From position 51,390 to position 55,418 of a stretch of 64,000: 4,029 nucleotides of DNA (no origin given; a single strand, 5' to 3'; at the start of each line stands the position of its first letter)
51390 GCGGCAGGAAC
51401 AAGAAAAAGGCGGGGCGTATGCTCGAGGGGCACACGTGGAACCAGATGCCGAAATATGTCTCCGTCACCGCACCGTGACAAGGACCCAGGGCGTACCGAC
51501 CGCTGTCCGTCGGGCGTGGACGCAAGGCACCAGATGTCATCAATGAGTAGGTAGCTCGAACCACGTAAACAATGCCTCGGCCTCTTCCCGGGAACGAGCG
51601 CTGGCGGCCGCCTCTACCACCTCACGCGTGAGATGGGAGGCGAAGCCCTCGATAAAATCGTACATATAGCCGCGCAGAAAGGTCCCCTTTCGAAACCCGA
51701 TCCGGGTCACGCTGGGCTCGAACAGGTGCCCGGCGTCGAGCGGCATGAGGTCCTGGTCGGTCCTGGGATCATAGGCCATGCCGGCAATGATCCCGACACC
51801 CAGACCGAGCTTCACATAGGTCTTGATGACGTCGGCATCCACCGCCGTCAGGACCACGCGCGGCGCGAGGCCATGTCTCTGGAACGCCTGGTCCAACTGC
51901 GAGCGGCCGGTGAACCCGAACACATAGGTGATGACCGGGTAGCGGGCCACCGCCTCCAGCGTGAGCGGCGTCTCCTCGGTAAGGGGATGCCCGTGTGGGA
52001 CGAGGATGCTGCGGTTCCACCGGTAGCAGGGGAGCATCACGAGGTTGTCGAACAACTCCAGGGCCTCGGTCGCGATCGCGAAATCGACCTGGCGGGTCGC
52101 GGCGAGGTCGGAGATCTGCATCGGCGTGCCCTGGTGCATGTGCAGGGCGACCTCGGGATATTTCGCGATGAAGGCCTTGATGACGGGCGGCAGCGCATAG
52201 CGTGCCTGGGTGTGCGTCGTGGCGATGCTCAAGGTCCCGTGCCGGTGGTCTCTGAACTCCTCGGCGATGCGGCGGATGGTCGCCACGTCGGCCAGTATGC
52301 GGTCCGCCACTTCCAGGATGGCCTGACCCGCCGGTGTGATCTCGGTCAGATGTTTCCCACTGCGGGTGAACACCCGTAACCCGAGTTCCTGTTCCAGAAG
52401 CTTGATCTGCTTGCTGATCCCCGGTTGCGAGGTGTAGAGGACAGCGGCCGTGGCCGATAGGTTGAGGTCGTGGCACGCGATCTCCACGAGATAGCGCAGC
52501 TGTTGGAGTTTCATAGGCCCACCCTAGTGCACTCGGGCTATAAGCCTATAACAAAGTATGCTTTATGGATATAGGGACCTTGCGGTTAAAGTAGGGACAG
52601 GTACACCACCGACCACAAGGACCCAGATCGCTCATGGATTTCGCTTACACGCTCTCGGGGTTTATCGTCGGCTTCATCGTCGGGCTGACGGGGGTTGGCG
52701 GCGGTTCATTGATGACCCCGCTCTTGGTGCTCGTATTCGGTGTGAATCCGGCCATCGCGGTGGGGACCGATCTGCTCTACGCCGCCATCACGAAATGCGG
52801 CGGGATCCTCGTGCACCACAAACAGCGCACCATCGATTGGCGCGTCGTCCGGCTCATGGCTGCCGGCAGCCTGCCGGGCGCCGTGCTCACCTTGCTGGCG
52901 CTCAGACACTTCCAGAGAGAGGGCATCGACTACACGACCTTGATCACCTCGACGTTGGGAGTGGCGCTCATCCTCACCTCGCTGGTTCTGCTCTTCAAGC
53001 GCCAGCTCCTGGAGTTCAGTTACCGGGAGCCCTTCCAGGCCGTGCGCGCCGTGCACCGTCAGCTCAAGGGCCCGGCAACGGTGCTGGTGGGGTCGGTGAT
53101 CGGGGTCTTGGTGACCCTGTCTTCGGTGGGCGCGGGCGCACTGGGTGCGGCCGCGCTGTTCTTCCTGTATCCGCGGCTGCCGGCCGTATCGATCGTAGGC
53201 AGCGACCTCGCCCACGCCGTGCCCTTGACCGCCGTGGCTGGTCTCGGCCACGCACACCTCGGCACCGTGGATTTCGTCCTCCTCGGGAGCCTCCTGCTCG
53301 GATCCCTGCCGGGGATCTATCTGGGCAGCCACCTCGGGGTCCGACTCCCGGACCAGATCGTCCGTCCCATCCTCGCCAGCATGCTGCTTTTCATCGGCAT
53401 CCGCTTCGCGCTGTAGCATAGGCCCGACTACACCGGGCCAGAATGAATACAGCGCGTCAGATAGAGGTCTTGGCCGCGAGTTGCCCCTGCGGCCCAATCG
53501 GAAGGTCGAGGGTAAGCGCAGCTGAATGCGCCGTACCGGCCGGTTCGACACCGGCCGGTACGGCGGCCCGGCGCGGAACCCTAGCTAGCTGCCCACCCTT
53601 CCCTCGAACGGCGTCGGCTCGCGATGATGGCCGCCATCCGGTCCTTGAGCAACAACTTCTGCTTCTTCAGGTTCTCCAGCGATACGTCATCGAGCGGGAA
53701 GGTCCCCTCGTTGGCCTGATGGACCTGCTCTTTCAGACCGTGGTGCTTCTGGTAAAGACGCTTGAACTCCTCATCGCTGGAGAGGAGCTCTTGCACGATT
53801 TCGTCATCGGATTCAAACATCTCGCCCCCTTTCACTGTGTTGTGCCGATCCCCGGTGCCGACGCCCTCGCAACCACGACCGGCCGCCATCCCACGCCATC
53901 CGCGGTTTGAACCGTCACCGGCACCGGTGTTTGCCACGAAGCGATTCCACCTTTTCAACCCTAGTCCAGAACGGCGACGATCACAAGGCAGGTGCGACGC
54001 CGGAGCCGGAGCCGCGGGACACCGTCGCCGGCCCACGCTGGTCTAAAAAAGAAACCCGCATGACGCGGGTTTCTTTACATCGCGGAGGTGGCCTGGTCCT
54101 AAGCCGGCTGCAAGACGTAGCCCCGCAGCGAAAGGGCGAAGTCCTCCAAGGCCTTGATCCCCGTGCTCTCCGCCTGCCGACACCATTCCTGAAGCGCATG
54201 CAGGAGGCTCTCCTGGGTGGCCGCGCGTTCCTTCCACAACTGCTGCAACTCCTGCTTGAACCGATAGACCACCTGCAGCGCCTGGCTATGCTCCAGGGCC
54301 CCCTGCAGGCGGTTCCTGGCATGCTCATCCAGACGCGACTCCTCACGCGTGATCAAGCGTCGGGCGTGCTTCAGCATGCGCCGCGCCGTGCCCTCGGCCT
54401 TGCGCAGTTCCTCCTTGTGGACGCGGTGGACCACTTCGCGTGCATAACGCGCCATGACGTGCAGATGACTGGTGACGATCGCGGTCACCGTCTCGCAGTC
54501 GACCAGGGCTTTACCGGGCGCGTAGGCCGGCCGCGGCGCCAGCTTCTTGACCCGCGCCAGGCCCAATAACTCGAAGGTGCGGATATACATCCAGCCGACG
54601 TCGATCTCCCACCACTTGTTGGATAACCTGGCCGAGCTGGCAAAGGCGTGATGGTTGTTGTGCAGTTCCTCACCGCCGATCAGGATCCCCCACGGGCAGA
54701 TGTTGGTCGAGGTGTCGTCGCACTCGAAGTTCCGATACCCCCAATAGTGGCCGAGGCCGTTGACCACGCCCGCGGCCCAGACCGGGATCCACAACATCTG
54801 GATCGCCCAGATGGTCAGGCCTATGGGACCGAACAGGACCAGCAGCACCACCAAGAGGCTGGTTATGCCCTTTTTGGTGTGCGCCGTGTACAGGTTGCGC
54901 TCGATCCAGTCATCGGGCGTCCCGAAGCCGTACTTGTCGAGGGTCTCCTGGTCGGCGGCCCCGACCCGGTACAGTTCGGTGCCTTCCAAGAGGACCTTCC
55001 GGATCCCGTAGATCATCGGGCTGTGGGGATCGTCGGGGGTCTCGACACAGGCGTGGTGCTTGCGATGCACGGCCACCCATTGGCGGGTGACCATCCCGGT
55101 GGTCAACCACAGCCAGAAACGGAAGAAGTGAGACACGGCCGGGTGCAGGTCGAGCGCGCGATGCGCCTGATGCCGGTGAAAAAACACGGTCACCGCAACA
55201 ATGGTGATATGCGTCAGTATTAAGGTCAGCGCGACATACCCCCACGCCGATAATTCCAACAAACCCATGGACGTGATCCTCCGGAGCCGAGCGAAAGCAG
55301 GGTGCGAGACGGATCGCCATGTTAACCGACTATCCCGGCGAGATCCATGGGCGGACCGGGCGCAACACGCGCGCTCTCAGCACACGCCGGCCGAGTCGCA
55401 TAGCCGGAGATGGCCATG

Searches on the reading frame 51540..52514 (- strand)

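Call 36: search_protein_families(library=pfam, proteins=[window:51540-52514:-], max_evalue=0.001)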
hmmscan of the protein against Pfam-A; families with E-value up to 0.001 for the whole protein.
window:51540-52514:- (324 aa): 2 families
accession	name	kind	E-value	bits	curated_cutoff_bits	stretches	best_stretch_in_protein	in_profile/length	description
PF03466.25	LysR_substrate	-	1.9e-38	132.4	28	1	89-291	2-204/209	LysR substrate binding domain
PF00126.33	HTH_1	-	2e-14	53.7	26.6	1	3-64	1-60/60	Bacterial regulatory helix-turn-helix protein, lysR family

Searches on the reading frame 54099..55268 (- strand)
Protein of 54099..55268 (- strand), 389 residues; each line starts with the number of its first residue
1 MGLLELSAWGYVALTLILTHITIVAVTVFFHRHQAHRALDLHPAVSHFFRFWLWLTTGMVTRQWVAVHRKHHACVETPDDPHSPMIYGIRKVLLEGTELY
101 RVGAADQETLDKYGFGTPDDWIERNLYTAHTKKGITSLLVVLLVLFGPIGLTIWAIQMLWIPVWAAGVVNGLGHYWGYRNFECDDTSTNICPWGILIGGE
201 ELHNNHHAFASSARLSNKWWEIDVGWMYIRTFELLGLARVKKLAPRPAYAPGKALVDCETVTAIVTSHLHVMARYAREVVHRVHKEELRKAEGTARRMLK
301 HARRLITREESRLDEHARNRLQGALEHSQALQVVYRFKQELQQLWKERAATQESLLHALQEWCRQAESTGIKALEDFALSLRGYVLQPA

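Call 36: search_protein_families(library=pfam, proteins=[window:54099-55268:-], max_evalue=0.001)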
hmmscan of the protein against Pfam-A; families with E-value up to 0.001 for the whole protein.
window:54099-55268:- (389 aa): 2 families
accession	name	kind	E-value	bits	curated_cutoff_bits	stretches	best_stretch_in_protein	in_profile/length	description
PF01610.23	DDE_Tnp_ISL3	-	5e-17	62.9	23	1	263-382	78-194/240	Transposase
PF00487.30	FA_desaturase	-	3.1e-14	53.8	29.7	1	8-210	2-224/253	Fatty acid desaturase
